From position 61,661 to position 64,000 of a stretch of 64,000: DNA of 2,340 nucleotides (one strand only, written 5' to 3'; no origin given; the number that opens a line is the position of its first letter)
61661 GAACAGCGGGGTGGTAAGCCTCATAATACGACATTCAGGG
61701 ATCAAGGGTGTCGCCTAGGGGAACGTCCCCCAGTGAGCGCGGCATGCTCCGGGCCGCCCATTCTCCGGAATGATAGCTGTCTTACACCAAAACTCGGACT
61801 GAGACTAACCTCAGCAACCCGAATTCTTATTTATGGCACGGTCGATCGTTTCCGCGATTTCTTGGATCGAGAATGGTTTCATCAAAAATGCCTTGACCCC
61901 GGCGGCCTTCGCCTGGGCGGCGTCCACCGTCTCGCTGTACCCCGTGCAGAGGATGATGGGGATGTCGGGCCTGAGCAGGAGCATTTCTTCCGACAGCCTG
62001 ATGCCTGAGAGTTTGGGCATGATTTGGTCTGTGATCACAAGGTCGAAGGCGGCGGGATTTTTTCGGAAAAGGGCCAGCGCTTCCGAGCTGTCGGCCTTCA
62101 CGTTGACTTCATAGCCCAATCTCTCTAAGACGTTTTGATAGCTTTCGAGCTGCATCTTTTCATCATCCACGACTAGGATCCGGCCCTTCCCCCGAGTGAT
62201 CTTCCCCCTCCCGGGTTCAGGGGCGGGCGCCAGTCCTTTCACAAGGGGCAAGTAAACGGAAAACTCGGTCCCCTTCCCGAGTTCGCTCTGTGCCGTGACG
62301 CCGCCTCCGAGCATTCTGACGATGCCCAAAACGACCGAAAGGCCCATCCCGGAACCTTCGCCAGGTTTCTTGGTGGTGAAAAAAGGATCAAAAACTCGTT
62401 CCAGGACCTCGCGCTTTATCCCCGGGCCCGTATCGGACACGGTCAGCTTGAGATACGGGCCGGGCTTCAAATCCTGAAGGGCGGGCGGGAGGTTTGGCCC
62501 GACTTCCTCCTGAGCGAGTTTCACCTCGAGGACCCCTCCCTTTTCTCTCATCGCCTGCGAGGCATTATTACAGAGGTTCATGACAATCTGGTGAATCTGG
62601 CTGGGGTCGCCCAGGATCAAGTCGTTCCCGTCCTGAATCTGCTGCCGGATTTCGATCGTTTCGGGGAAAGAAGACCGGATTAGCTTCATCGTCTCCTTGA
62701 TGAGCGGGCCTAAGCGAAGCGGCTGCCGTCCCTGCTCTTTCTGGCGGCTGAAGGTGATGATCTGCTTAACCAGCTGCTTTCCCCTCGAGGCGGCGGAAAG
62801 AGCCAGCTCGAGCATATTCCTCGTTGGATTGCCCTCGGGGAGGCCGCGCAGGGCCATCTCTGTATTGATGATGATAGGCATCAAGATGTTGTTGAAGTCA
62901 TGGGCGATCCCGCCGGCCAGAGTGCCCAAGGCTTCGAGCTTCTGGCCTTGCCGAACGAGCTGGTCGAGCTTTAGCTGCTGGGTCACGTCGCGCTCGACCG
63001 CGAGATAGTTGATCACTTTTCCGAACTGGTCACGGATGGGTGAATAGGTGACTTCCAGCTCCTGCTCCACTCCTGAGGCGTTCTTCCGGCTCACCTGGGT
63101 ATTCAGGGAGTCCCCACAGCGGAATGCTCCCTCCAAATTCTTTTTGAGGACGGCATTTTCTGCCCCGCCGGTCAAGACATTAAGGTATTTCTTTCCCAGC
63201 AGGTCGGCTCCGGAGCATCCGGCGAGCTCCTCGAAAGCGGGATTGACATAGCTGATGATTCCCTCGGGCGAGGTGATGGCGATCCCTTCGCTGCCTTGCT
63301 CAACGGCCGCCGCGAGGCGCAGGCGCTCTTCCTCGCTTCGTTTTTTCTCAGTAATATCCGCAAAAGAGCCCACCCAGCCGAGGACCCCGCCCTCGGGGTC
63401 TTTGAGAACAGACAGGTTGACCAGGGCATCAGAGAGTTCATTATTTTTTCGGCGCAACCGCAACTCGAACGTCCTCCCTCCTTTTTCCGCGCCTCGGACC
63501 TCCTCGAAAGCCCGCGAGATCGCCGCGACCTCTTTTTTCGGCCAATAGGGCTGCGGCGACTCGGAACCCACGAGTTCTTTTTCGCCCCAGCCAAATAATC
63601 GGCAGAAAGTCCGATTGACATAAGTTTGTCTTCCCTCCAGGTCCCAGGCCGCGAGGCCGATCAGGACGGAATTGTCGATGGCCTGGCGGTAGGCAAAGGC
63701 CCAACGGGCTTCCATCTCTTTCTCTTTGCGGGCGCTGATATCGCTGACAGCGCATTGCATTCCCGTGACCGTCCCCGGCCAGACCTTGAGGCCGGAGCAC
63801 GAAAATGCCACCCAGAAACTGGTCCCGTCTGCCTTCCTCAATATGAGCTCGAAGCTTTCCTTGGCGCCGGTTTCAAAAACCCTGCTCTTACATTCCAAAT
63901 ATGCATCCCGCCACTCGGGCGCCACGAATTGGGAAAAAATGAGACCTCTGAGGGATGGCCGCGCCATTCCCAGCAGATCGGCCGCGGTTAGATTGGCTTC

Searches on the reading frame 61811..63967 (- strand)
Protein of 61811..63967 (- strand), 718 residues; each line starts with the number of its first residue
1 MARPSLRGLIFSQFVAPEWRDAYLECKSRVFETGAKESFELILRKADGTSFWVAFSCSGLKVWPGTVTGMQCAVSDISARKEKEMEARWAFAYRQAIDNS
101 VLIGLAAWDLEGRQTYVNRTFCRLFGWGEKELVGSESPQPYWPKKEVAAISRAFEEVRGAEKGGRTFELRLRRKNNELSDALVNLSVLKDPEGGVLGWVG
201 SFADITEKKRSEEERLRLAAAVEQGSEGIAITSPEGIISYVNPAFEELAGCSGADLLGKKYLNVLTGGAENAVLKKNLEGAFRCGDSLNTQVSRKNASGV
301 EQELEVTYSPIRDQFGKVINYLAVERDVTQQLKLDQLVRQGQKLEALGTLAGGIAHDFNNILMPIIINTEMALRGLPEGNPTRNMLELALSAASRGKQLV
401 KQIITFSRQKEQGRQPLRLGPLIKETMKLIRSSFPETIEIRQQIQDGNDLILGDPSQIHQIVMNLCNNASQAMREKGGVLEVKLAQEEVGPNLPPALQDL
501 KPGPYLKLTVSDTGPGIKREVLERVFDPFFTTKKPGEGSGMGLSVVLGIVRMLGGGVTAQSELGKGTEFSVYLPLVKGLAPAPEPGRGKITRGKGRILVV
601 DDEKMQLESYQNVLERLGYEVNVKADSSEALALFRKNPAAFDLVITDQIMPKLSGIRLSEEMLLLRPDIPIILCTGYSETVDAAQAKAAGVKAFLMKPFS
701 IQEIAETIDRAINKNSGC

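Call 82: search_protein_families(library=ncbifam, proteins=[window:61811-63967:-], max_evalue=0.00001)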
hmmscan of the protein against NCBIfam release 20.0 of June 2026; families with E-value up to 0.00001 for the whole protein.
window:61811-63967:- (718 aa): 134 families (the best 25 are shown)
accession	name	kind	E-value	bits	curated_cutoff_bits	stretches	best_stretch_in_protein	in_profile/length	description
NF010411.0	PRK13837.1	equivalog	1.2e-97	327.8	647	1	318-714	421-814/828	two-component system VirA-like sensor kinase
NF010076.0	PRK13557.1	subfamily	2.9e-79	266.9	631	1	235-716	52-537/540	histidine kinase famiy protein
NF046020.1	HisKinCckABruc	equivalog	1.2e-77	261.6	1000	2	325-574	458-706/868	cell cycle histidine kinase CckA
NF046026.1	HisKinCckACaul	equivalog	3.6e-75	253.4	1000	1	238-711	208-675/678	cell cycle histidine kinase CckA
NF052574.1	HisKinEspCMyxo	equivalog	1.6e-72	244.8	1200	1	209-713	276-784/785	serine histidine kinase EspC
NF008468.0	PRK11360.1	equivalog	8.3e-61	206.1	646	2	226-576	278-609/616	two-component system sensor histidine kinase AtoS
NF052573.1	HisKinEspAMyxo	equivalog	8.9e-57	192.6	1400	1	187-710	225-748/755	serine histidine kinase EspA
TIGR00229.1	sensory_box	domain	2.9e-42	143.8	22.9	2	93-214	7-125/126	PAS domain S-box protein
NF047466.1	hybrid_RR_LvrB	exception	4.1e-36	124.9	500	1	329-575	134-376/377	hybrid histidine kinase/response regulator LvrB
NF007688.0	PRK10364.1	equivalog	5.1e-36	124.4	479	1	325-575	218-451/460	two-component system sensor histidine kinase ZraS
TIGR02956.1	TMAO_torS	equivalog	1.3e-35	122.9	676.5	1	415-715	535-823/967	TMAO reductase system sensor histidine kinase/response regulator TorS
NF008302.0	PRK11091.1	equivalog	7e-33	113.8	838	1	239-714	178-645/779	aerobic respiration two-component sensor histidine kinase ArcB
NF011874.0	PRK15347.1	equivalog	1e-31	109.8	852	2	505-582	544-621/921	two component system sensor kinase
NF046044.1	PnpS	equivalog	2.4e-31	109.1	400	1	382-574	206-390/390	two-component system histidine kinase PnpS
NF041947.1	LuxQ_Vibrio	equivalog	3e-27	94.9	1200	1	438-706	569-833/843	quorum-sensing autoinducer 2 sensor kinase/phosphatase LuxQ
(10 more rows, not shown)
